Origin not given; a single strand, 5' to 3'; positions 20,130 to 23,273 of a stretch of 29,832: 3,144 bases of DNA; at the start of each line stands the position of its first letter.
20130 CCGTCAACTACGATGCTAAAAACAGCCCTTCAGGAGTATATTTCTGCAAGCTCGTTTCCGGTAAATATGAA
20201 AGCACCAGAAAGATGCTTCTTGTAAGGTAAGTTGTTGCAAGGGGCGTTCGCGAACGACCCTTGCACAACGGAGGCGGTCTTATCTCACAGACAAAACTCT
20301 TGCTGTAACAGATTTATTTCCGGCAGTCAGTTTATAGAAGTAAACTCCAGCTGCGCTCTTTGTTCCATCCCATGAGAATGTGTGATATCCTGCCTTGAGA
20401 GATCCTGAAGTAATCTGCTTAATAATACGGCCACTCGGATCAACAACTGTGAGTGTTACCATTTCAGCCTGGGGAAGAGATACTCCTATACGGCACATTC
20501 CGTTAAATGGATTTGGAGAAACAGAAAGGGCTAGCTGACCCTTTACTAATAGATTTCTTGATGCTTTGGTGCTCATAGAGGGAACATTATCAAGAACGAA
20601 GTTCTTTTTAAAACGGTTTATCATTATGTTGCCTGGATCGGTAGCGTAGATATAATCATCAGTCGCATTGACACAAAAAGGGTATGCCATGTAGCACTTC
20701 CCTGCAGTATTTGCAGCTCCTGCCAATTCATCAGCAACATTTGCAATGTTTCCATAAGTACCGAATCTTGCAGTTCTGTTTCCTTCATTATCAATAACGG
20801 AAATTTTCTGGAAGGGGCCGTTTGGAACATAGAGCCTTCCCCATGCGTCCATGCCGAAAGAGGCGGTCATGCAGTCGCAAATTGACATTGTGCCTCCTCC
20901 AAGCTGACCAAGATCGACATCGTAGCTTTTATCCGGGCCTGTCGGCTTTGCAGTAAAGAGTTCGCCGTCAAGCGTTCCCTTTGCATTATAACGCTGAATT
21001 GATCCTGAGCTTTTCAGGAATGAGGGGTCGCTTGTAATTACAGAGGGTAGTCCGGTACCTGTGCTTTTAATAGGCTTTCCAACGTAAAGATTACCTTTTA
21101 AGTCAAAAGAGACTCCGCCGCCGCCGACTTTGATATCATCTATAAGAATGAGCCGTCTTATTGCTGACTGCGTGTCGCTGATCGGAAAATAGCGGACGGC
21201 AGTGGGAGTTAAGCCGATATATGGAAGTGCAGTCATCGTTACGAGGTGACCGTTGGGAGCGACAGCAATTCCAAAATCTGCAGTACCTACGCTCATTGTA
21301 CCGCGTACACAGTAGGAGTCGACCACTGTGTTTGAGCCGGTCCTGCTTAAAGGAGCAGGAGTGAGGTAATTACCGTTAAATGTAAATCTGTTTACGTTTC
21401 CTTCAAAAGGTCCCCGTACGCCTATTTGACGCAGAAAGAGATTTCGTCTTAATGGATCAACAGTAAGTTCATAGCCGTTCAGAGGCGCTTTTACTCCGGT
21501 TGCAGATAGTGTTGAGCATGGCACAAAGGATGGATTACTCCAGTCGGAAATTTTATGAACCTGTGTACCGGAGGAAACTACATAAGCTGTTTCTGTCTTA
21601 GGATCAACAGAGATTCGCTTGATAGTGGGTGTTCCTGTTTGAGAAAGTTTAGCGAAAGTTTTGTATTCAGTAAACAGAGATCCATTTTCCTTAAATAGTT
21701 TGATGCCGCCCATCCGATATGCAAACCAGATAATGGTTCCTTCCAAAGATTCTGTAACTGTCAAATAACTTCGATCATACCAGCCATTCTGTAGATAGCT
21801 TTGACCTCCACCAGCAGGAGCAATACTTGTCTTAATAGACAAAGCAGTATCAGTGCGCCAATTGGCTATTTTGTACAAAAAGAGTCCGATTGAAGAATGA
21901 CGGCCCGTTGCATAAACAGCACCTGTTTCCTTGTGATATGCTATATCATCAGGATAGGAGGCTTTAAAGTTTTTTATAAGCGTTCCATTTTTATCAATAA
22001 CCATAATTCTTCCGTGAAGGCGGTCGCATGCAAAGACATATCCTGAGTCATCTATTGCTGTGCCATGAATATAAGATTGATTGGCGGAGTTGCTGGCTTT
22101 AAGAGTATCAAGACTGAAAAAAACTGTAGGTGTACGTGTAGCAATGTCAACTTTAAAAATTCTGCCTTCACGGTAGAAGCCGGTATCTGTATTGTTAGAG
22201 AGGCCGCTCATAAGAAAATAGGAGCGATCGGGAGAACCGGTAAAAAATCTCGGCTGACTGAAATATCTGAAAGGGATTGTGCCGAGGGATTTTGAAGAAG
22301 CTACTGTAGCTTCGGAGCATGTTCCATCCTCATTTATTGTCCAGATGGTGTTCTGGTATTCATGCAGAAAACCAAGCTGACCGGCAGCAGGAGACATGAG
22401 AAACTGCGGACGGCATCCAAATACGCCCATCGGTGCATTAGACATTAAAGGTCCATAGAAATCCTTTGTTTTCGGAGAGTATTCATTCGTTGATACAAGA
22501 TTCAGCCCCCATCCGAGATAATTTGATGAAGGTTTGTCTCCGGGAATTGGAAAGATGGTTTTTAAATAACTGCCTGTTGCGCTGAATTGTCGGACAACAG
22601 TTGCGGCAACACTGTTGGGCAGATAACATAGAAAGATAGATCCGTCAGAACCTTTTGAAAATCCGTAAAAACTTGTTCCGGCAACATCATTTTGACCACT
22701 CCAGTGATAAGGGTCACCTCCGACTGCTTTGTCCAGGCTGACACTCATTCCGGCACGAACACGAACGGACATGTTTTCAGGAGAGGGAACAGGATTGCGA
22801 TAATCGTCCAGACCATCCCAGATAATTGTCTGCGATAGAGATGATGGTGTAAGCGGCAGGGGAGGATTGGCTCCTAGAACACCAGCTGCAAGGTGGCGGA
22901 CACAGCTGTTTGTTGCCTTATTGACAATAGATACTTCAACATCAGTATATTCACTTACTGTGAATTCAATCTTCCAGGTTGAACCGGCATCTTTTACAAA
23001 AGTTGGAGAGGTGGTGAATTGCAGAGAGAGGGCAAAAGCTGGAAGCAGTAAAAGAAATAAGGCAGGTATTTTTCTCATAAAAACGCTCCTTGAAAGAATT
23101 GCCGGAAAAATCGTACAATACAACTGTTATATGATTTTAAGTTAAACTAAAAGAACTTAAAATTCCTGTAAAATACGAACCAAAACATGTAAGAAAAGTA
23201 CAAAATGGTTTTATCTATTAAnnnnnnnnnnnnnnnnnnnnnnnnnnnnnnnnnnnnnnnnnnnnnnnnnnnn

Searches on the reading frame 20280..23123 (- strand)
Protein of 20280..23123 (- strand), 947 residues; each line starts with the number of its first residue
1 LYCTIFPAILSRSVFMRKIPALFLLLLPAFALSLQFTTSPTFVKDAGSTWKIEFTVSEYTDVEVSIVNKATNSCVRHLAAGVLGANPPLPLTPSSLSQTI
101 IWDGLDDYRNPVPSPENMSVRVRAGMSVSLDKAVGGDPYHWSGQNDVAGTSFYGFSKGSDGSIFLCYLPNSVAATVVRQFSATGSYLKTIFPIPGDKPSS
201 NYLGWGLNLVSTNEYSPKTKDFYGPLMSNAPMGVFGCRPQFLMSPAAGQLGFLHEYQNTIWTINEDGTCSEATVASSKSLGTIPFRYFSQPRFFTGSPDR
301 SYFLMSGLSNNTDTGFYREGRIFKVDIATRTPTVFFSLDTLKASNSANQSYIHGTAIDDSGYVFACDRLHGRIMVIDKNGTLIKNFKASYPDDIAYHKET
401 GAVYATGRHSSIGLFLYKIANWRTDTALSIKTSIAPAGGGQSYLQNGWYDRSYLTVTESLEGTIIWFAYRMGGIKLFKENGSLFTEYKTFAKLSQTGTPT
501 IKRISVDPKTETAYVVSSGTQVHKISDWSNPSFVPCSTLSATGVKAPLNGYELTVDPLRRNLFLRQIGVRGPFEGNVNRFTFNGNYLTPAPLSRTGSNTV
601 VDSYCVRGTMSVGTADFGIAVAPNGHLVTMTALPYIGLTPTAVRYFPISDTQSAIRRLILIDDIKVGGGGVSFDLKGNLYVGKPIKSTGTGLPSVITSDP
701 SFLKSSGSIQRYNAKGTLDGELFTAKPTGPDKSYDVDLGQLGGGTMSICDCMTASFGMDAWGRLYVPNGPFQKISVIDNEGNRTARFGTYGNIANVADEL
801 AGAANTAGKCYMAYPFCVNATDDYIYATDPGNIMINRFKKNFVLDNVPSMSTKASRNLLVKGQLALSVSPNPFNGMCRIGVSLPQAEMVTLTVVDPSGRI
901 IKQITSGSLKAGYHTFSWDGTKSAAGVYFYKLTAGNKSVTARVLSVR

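Call 7: search_protein_families(library=pfam, proteins=[window:20280-23123:-], max_evalue=0.001)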
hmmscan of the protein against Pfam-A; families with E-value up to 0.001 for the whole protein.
window:20280-23123:- (947 aa): 2 families
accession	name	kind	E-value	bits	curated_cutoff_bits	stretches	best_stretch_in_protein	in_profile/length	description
PF13860.13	FlgD_ig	-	1.2e-09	38.4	27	1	885-936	21-77/79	FlgD Ig-like domain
PF18962.6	Por_Secre_tail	-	8.6e-06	26.4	27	1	869-942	2-72/75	Secretion system C-terminal sorting domain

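Call 50: search_protein_families(library=pfam, proteins=[window:20280-23123:-], max_evalue=0.1)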
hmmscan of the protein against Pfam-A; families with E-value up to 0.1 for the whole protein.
window:20280-23123:- (947 aa): 3 families
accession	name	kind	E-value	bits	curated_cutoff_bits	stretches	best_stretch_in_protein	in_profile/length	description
PF13860.13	FlgD_ig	-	1.2e-09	38.4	27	1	885-936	21-77/79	FlgD Ig-like domain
PF18962.6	Por_Secre_tail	-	8.6e-06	26.4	27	1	869-942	2-72/75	Secretion system C-terminal sorting domain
PF08450.18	SGL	-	0.032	14.3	26.3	0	344-387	183-221/246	SMP-30/Gluconolactonase/LRE-like region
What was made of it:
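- An adjacent convergent 947-aa gene that also carries FlgD_ig and a Por_Secre_tail match just under the cut-off (26.4 bits against 27) (calls 7, 50).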
